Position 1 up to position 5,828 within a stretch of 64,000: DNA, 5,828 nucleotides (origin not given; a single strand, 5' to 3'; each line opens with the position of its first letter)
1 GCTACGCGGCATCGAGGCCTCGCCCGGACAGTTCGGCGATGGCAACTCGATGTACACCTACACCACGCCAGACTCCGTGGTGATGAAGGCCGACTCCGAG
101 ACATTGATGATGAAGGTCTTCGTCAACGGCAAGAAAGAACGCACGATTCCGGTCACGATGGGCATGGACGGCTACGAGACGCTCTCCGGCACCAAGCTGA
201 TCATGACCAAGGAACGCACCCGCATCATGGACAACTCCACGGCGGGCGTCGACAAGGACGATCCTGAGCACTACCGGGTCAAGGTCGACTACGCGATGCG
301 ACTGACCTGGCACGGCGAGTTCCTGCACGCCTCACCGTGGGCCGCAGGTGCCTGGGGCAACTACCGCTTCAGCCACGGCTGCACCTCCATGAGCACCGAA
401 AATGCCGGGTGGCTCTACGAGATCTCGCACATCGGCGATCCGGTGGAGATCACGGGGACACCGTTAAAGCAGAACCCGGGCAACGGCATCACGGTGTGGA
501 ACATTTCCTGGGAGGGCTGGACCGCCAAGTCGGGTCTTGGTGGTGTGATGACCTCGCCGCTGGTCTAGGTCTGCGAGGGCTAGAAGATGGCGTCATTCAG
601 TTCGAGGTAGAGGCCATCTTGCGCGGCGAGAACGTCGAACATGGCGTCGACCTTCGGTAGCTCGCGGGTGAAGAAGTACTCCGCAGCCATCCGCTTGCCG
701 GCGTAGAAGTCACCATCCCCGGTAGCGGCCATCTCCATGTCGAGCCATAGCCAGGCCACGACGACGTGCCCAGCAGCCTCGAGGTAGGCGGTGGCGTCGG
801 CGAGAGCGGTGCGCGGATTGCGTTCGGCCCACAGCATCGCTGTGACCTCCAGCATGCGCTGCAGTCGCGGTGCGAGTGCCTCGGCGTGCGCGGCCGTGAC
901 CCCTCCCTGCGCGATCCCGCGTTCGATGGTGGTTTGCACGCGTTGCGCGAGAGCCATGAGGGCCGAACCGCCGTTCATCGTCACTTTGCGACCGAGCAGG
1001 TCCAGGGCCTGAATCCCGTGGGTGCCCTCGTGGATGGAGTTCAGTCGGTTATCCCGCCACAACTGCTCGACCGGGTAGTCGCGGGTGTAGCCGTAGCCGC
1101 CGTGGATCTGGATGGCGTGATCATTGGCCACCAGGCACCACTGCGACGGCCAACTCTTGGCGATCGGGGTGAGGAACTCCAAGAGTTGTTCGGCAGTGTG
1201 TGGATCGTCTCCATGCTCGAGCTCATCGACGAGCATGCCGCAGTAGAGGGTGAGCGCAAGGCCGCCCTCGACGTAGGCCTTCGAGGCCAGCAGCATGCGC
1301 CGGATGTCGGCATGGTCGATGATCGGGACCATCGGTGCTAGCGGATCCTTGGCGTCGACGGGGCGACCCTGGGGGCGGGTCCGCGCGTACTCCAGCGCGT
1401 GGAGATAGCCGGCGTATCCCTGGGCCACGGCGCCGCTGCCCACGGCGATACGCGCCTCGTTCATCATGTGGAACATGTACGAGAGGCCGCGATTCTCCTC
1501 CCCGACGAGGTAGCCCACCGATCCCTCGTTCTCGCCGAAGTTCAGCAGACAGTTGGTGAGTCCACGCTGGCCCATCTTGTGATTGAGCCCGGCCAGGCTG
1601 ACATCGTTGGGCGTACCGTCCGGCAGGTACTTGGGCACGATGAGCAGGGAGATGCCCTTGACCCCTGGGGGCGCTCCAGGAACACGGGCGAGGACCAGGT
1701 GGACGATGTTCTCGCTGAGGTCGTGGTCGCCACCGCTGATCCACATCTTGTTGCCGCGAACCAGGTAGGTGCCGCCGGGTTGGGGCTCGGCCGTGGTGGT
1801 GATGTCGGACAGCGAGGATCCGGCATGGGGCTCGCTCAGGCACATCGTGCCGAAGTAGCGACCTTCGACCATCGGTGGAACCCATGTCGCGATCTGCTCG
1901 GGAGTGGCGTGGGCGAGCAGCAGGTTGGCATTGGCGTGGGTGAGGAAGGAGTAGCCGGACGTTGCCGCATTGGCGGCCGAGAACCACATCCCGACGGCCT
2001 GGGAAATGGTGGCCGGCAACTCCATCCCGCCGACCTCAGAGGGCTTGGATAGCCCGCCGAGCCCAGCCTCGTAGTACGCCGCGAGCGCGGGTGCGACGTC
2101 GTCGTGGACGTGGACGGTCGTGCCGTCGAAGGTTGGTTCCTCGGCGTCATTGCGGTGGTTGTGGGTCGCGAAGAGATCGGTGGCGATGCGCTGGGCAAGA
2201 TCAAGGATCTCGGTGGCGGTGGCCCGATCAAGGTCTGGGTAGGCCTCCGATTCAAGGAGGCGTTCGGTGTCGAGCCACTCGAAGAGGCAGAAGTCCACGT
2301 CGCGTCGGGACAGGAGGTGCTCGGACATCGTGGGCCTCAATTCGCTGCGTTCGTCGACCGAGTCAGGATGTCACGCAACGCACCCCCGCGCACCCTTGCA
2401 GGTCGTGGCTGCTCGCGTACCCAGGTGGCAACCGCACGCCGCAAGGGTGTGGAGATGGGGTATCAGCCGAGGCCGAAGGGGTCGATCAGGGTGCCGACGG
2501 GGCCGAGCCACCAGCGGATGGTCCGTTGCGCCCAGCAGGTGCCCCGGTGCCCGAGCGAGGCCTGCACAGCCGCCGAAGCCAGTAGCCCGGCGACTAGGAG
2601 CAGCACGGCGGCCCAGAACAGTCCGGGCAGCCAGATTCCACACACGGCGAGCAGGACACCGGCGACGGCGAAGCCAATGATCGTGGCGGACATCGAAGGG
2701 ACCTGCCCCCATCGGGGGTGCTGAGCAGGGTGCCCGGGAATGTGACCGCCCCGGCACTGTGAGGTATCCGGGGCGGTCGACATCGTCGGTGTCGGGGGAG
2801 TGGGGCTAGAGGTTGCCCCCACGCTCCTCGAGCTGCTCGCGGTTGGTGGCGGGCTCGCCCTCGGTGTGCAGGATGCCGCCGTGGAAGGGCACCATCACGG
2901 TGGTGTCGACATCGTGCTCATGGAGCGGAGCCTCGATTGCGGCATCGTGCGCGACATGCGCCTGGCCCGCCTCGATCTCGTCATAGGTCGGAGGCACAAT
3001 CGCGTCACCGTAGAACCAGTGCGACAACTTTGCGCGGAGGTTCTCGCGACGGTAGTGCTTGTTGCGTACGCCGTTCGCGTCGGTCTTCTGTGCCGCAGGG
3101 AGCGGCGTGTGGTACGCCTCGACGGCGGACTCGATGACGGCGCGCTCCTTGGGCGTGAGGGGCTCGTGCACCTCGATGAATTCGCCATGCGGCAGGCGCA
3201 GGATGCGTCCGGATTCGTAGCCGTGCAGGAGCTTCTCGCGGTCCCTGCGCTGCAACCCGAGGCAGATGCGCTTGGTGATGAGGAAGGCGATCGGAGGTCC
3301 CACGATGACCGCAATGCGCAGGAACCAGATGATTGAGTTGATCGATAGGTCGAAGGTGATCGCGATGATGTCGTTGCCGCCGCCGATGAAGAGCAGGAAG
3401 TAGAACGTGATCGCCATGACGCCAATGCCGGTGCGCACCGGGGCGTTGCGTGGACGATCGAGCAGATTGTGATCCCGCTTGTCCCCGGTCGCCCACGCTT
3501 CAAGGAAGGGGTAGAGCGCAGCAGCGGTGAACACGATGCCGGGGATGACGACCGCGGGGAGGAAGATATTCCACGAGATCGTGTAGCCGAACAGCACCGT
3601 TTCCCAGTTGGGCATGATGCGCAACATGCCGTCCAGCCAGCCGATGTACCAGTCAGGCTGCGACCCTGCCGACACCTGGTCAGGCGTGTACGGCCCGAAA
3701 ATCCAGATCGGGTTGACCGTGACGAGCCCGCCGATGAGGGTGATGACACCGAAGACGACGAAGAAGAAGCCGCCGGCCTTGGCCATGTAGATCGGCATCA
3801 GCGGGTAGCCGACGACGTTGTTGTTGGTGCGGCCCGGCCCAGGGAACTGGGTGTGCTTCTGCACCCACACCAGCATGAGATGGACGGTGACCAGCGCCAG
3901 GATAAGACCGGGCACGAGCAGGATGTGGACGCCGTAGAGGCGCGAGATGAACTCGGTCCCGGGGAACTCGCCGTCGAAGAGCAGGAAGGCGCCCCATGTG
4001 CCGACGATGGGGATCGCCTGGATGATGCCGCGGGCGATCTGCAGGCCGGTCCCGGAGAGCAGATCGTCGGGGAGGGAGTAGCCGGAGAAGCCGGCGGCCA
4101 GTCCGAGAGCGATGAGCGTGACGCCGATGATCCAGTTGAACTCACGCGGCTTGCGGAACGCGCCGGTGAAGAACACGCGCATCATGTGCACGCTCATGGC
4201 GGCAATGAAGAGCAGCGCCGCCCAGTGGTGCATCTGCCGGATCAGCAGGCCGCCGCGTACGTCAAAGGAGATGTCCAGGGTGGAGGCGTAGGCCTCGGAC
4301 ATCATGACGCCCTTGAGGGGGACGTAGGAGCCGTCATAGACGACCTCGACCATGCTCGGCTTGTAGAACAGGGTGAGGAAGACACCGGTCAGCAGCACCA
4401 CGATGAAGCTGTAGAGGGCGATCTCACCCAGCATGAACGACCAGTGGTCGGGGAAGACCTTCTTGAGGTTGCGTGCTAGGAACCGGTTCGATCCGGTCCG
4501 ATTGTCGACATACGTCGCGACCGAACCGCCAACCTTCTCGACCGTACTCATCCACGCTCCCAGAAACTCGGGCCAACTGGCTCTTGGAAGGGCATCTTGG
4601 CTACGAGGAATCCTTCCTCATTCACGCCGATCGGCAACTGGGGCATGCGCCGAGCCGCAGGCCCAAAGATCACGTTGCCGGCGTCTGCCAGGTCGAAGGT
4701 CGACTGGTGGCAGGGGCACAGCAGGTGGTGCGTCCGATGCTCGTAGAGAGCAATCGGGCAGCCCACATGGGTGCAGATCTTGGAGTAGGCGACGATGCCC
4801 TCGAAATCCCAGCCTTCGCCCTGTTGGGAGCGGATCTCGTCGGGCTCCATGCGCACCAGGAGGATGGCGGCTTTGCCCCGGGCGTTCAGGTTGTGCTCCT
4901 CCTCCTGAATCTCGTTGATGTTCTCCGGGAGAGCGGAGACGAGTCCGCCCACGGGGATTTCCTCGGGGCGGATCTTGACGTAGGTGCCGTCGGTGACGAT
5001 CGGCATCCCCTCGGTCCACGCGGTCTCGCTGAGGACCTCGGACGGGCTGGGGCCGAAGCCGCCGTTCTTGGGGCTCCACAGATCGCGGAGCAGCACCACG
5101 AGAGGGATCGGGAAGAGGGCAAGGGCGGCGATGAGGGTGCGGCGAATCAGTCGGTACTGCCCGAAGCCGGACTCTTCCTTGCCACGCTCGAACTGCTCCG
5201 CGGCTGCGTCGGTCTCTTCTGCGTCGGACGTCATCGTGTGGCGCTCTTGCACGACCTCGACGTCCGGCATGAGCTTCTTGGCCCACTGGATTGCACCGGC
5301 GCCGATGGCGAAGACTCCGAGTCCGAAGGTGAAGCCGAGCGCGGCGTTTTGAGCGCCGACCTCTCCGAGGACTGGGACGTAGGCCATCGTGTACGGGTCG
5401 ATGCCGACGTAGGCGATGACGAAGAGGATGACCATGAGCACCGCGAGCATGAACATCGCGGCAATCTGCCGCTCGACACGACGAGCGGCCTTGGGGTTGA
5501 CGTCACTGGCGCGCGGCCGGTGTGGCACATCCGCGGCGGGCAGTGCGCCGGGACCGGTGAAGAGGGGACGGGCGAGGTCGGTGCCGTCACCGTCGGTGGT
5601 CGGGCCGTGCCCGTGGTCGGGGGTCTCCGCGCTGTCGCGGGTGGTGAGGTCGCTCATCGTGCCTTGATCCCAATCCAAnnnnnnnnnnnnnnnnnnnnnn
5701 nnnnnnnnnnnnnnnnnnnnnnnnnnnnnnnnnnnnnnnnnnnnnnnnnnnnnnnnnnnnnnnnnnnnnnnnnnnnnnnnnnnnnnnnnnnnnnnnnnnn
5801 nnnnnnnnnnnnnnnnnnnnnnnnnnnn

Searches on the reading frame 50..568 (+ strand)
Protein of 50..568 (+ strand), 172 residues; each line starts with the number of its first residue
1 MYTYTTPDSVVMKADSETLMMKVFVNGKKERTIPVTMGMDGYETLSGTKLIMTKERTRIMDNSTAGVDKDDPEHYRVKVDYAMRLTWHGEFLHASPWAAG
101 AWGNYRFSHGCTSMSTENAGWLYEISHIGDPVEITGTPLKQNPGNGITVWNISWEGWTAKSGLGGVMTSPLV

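Call 60: search_protein_families(library=pfam, proteins=[window:50-568:+], max_evalue=0.0001)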
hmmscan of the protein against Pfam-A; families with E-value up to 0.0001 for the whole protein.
window:50-568:+ (172 aa): 1 family
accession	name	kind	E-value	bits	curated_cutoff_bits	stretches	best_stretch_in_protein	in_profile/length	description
PF03734.19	YkuD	-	9.3e-18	65.6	23.4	1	18-134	10-146/146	L,D-transpeptidase catalytic domain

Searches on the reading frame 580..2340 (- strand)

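Call 60: search_protein_families(library=pfam, proteins=[window:580-2340:-], max_evalue=0.0001)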
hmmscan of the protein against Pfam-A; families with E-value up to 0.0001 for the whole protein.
window:580-2340:- (586 aa): 5 families
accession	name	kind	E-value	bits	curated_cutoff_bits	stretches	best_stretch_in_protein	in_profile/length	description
PF12806.12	Acyl-CoA_dh_C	-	4.6e-23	82.1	30.3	1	465-581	2-123/124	Acetyl-CoA dehydrogenase C-terminal like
PF00441.29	Acyl-CoA_dh_1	-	2.8e-20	73.4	22.4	1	283-447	1-144/150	Acyl-CoA dehydrogenase, C-terminal domain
PF02770.24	Acyl-CoA_dh_M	-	6.8e-12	45.8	33.3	1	166-268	2-94/97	Acyl-CoA dehydrogenase, middle domain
PF02771.21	Acyl-CoA_dh_N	-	1.1e-07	32.6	22.9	1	45-160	7-112/113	Acyl-CoA dehydrogenase, N-terminal domain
PF08028.16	Acyl-CoA_dh_2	-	3.4e-07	31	22.7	0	393-440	85-132/134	Acyl-CoA dehydrogenase, C-terminal domain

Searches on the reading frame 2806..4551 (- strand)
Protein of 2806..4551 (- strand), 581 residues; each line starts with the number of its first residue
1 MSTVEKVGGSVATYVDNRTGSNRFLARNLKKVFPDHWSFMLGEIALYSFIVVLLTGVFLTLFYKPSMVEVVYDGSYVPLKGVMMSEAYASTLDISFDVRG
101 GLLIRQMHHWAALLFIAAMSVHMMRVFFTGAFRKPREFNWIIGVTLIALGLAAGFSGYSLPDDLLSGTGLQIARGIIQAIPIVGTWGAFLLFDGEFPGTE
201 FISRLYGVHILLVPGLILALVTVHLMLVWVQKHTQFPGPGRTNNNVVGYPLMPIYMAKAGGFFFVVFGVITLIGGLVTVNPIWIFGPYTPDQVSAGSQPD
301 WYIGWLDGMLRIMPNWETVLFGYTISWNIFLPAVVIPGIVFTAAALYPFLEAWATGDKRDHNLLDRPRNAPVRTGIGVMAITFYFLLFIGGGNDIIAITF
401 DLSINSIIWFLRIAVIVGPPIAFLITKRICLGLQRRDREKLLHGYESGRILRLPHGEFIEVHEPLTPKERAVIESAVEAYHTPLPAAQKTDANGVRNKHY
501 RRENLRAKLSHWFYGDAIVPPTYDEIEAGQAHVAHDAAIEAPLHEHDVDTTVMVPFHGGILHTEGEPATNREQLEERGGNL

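Call 60: search_protein_families(library=pfam, proteins=[window:2806-4551:-], max_evalue=0.0001)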
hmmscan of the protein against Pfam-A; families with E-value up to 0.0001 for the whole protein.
window:2806-4551:- (581 aa): 2 families
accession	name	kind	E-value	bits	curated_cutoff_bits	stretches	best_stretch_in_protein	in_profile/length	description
PF13631.11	Cytochrom_B_N_2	-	3.5e-61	206.5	27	1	114-287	2-169/169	Cytochrome b(N-terminal)/b6/petB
PF00033.24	Cytochrome_B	-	7.8e-27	94.8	27.2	1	39-228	14-185/189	Cytochrome b/b6/petB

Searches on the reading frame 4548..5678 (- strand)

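Call 60: search_protein_families(library=pfam, proteins=[window:4548-5678:-], max_evalue=0.0001)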
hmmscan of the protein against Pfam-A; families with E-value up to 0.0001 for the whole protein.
window:4548-5678:- (376 aa): 2 families
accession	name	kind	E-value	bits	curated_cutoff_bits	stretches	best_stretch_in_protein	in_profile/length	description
PF19297.4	QcrA_N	-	6.1e-22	78.5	27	1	54-222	38-207/222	QcrA subunit N-terminal region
PF00355.32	Rieske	-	1.2e-08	35.2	20.3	1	293-348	34-87/88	Rieske [2Fe-2S] domain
